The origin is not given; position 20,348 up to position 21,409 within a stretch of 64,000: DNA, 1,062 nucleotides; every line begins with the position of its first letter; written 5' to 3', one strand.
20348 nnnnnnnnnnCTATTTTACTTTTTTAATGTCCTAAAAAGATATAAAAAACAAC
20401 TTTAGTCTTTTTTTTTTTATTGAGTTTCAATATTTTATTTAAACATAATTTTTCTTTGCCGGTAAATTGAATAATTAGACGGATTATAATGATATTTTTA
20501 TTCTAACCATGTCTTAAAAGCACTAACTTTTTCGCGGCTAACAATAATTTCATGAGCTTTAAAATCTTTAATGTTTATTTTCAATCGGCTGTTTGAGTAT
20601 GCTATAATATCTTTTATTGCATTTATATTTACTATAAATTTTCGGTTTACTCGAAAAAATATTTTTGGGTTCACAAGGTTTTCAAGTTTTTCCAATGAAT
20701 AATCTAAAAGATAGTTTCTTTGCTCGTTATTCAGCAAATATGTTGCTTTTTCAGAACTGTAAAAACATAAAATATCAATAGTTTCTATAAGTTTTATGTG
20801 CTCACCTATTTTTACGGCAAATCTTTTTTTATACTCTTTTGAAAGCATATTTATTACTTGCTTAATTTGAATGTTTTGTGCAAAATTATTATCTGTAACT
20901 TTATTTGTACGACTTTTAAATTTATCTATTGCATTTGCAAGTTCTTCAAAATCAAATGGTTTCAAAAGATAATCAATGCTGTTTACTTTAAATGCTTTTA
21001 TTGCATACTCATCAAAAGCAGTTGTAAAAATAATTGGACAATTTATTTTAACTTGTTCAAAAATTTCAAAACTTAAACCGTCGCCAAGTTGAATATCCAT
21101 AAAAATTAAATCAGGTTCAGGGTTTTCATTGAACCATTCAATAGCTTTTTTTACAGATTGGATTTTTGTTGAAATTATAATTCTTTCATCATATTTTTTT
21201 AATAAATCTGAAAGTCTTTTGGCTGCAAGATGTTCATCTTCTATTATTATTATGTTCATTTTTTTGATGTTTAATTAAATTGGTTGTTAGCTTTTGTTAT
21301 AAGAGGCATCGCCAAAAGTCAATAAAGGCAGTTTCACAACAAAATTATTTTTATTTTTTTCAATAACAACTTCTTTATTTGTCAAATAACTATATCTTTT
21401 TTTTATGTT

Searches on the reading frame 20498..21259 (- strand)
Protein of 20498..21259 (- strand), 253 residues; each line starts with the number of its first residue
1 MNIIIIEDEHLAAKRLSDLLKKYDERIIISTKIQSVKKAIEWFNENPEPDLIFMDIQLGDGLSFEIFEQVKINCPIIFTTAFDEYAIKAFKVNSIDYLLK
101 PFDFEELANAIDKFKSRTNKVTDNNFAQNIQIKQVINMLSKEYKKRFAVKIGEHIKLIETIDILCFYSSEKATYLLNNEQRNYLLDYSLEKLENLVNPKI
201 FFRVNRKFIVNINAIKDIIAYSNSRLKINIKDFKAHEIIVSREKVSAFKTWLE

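Call 50: search_protein_families(library=pfam, proteins=[window:20498-21259:-], max_evalue=0.0001)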
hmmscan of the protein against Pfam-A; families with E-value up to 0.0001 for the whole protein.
window:20498-21259:- (253 aa): 2 families
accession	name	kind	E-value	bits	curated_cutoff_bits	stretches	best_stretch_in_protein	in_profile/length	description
PF04397.21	LytTR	-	1e-18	67.8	22.6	1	155-252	3-97/98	LytTr DNA-binding domain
PF00072.30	Response_reg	-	1.5e-16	60.9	30.2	1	3-111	1-110/111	Response regulator receiver domain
